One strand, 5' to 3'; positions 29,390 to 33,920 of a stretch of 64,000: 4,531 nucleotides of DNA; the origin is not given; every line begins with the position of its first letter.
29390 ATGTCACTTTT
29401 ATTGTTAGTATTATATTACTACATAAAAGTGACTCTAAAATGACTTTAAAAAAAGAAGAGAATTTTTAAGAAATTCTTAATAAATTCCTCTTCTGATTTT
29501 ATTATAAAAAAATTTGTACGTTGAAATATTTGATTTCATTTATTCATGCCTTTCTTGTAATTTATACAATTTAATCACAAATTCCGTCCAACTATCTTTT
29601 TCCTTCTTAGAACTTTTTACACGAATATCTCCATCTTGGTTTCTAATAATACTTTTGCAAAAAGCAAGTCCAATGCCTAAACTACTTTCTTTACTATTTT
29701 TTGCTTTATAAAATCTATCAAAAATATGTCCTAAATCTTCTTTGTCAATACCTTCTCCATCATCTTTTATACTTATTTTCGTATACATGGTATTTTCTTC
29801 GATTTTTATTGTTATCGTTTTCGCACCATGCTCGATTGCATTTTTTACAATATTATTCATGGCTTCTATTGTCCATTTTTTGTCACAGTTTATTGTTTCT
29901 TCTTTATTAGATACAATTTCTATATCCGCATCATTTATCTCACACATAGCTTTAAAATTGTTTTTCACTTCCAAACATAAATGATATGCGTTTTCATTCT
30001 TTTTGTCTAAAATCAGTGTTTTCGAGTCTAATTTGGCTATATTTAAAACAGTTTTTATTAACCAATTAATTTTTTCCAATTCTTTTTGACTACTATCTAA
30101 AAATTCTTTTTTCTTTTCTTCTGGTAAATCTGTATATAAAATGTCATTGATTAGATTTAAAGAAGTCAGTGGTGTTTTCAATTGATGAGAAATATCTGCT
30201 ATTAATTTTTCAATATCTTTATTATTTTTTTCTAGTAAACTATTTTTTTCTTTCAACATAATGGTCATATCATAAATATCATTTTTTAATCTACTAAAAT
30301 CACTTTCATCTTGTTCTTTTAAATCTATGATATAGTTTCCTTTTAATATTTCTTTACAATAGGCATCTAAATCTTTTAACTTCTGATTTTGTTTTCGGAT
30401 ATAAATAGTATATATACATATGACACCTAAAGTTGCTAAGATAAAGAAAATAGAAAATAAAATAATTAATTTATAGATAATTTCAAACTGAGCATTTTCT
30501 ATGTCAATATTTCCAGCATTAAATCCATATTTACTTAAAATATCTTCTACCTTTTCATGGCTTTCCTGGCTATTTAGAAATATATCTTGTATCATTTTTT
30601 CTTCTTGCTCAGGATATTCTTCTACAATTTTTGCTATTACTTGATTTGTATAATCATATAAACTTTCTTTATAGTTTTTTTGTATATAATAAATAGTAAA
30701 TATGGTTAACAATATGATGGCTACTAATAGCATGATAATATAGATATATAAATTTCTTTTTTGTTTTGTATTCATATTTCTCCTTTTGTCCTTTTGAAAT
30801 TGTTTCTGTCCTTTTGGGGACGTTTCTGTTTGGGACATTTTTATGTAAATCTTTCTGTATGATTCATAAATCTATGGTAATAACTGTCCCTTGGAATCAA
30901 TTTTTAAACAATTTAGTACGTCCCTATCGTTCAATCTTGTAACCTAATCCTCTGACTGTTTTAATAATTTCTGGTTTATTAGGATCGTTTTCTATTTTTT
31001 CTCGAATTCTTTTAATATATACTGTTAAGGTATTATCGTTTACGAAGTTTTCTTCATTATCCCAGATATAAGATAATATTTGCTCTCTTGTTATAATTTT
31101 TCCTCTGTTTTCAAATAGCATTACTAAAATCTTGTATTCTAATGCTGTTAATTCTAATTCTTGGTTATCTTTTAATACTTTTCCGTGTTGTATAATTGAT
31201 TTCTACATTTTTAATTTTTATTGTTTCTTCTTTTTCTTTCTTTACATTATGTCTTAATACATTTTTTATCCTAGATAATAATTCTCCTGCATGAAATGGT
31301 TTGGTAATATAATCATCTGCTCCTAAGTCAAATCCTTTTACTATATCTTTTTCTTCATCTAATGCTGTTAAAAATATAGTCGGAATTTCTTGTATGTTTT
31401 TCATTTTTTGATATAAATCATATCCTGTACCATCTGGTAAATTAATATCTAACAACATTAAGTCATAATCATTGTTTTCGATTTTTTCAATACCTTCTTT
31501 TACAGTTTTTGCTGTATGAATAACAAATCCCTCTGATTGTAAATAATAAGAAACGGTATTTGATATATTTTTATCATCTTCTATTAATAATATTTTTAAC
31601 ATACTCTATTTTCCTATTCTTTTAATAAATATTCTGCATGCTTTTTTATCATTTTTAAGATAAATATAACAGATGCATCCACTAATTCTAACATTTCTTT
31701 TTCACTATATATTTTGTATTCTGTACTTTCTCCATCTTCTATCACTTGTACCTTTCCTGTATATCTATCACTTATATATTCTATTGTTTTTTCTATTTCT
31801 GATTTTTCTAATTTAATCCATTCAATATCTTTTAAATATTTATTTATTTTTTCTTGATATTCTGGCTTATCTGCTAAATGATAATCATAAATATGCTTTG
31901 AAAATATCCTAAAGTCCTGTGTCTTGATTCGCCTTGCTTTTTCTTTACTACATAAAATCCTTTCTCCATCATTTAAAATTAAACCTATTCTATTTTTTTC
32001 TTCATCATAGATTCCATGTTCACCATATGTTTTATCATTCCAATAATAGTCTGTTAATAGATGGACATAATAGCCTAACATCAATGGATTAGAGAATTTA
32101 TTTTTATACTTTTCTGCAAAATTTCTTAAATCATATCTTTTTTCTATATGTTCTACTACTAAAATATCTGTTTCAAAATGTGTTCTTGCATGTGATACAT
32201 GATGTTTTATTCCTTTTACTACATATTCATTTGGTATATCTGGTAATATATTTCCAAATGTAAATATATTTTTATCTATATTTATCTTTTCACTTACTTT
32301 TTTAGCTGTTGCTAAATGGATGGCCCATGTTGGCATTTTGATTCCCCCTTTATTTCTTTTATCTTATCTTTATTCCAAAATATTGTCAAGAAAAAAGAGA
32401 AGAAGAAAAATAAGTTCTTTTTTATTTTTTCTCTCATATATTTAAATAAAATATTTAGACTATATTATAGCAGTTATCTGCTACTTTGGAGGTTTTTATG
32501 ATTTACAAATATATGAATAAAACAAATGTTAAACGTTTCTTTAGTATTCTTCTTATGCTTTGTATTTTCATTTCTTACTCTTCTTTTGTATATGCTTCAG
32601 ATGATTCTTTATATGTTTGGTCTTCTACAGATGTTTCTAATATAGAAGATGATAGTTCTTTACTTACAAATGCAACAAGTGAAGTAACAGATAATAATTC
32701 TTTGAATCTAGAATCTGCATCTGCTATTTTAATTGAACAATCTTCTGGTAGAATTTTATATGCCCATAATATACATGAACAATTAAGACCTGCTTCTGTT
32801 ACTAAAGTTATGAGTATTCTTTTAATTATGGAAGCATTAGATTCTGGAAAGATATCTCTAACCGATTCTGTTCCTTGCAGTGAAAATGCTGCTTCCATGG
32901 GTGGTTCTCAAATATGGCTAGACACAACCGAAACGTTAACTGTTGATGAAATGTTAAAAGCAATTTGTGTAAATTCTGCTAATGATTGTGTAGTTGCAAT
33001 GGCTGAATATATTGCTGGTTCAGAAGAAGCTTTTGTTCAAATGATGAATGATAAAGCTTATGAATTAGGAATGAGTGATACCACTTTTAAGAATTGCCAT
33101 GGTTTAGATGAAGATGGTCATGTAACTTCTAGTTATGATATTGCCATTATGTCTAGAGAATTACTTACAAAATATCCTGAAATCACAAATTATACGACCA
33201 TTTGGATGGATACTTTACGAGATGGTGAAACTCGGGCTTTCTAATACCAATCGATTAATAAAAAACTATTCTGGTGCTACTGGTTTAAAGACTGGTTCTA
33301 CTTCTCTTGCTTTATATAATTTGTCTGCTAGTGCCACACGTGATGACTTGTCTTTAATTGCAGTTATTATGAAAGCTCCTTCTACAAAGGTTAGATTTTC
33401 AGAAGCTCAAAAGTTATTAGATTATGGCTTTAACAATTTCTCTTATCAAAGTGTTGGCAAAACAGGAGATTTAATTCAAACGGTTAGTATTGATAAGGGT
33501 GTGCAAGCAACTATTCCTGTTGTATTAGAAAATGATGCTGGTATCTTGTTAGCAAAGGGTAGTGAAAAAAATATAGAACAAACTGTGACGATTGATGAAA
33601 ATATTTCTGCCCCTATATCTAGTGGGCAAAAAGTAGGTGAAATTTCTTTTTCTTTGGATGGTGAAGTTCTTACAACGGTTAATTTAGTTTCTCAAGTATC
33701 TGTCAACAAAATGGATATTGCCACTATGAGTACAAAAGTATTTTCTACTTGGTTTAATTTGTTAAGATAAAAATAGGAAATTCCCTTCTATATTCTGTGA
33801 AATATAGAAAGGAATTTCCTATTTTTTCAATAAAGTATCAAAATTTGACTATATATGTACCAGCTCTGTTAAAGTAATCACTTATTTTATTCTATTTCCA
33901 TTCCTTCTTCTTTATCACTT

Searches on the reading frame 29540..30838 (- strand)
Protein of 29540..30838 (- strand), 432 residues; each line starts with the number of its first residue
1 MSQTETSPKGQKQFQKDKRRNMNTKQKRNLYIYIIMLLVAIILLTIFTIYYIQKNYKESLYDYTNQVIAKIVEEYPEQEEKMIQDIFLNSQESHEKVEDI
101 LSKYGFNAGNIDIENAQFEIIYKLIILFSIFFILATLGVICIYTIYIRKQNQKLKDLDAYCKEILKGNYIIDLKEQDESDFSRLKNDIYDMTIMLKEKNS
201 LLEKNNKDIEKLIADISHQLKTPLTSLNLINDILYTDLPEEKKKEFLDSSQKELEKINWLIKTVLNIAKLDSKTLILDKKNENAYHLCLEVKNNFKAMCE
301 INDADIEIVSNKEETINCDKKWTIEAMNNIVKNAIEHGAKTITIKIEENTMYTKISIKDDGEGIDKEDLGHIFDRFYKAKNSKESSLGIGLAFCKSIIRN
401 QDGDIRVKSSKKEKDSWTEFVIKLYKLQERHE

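Call 48: search_protein_families(library=pfam, max_evalue=0.00001, proteins=[window:29540-30838:-])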
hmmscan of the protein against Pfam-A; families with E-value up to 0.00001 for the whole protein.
window:29540-30838:- (432 aa): 3 families
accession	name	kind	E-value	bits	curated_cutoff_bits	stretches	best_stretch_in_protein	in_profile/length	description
PF02518.31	HATPase_c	-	7.7e-20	71.8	26.4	1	321-424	4-107/111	Histidine kinase-, DNA gyrase B-, and HSP90-like ATPase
PF00512.31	HisKA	-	8.2e-11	42.2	26.9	1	210-272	3-65/66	His Kinase A (phospho-acceptor) domain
PF13589.12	HATPase_c_3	-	2e-10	41.3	25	1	325-394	5-80/137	Histidine kinase-, DNA gyrase B-, and HSP90-like ATPase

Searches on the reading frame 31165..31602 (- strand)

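Call 48: search_protein_families(library=pfam, max_evalue=0.00001, proteins=[window:31165-31602:-])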
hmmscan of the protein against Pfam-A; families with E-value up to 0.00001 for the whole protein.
window:31165-31602:- (145 aa): 1 family
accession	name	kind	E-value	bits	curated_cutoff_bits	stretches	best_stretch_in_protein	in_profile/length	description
PF00072.30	Response_reg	-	5.5e-29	101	30.2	1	4-113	1-111/111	Response regulator receiver domain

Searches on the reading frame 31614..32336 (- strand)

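Call 48: search_protein_families(library=pfam, max_evalue=0.00001, proteins=[window:31614-32336:-])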
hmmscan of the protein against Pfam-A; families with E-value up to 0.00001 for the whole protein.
window:31614-32336:- (240 aa): 1 family
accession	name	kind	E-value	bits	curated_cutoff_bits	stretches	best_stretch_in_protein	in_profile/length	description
PF00882.24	Zn_dep_PLPC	-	2.4e-07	31.3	26.8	1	12-152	16-145/167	Zinc dependent phospholipase C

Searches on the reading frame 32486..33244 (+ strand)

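Call 48: search_protein_families(library=pfam, max_evalue=0.00001, proteins=[window:32486-33244:+])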
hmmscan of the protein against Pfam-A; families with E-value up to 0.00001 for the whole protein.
window:32486-33244:+ (252 aa): 2 families
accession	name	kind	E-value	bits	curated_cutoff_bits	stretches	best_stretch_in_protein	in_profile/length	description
PF00768.25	Peptidase_S11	-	4.5e-57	193.7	27.6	1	72-241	7-180/239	D-alanyl-D-alanine carboxypeptidase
PF13354.11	Beta-lactamase2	-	1.2e-08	35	22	1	92-227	13-147/214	Beta-lactamase enzyme family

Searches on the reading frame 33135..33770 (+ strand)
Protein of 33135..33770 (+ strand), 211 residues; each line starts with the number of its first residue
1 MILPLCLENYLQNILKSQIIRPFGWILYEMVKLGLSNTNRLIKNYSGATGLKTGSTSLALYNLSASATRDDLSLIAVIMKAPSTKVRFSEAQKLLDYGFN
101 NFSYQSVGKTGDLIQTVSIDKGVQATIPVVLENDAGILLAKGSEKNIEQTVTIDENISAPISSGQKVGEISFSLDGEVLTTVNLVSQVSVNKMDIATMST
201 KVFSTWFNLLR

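Call 48: search_protein_families(library=pfam, max_evalue=0.00001, proteins=[window:33135-33770:+])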
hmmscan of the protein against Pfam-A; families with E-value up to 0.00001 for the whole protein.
window:33135-33770:+ (211 aa): 2 families
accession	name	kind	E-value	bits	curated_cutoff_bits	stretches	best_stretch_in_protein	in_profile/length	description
PF07943.18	PBP5_C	-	3.8e-18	65.9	21.2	1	102-192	1-91/91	Penicillin-binding protein 5, C-terminal domain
PF00768.25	Peptidase_S11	-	1.2e-09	38.4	27.6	1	30-82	185-238/239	D-alanyl-D-alanine carboxypeptidase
